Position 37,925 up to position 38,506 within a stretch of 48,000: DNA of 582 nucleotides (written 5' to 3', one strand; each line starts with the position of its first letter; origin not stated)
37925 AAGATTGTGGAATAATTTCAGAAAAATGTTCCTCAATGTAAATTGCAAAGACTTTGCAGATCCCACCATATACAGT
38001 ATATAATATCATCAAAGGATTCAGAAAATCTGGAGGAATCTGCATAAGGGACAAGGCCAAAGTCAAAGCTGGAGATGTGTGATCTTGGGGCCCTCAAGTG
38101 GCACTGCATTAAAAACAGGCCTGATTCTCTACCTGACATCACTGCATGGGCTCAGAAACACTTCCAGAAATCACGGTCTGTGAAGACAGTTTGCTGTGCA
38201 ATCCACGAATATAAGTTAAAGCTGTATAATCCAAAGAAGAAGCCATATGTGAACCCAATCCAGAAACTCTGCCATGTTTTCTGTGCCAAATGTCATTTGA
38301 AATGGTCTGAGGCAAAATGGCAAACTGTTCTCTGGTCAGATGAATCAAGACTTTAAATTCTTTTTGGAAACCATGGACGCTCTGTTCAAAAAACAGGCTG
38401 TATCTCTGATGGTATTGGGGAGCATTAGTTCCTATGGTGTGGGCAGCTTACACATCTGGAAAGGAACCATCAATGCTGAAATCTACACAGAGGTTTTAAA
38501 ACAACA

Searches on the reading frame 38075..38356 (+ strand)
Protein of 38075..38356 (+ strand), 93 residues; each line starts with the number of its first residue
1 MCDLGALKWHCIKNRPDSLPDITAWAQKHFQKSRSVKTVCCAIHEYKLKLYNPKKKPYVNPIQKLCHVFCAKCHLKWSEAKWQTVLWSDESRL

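Call 9: search_protein_families(library=pfam, proteins=[window:38075-38356:+], max_evalue=0.01)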
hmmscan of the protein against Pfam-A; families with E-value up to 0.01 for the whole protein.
window:38075-38356:+ (93 aa): 1 family
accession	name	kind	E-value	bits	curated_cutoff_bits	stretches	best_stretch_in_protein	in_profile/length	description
PF01498.24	HTH_Tnp_Tc3_2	-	0.0012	19.6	31.5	1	13-66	10-62/72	Transposase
